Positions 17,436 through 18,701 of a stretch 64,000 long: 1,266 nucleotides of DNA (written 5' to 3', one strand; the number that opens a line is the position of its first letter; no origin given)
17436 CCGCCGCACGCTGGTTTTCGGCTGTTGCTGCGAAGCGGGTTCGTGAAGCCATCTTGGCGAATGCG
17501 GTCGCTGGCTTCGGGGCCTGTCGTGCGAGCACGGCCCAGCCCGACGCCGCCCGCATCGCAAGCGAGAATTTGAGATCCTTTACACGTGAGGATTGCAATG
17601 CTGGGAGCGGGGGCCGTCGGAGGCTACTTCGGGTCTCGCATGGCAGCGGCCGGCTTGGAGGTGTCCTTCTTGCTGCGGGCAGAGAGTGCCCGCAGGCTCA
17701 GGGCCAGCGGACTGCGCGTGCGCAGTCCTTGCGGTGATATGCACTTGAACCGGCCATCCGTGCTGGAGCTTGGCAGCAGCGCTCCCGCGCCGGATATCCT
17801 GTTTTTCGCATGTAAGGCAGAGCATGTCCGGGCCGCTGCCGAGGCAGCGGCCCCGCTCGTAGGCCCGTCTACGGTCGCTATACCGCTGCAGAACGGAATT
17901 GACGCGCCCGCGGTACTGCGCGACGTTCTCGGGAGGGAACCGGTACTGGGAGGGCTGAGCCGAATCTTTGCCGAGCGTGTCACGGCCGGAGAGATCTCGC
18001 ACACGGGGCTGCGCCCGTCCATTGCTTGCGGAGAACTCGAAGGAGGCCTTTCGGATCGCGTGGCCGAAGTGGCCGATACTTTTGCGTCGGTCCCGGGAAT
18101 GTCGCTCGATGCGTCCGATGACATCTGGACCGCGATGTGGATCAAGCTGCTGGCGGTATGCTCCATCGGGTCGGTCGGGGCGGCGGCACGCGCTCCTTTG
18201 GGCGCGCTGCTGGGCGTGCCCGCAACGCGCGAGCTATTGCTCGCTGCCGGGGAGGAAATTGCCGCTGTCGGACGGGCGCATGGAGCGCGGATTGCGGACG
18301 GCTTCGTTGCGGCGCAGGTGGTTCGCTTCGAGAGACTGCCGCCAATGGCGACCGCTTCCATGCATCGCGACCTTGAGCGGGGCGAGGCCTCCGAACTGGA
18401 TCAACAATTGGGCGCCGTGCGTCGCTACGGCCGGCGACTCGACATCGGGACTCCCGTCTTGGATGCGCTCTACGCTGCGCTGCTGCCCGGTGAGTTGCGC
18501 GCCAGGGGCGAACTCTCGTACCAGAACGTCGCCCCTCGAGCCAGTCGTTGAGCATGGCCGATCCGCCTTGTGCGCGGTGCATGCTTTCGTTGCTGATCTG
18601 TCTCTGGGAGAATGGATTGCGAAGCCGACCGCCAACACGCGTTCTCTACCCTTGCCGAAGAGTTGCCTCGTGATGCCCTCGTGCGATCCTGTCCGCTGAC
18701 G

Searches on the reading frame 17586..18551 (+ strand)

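Call 81: search_protein_families(library=pfam, proteins=[window:17586-18551:+], max_evalue=0.0001)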
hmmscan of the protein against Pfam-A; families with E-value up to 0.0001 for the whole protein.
window:17586-18551:+ (321 aa): 2 families
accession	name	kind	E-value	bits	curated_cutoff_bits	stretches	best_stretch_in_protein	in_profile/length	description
PF02558.23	ApbA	-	1.3e-31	109.7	22.2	1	3-152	1-149/150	Ketopantoate reductase PanE/ApbA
PF08546.17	ApbA_C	-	2.8e-23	83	22.7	1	179-299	1-121/125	Ketopantoate reductase PanE/ApbA C terminal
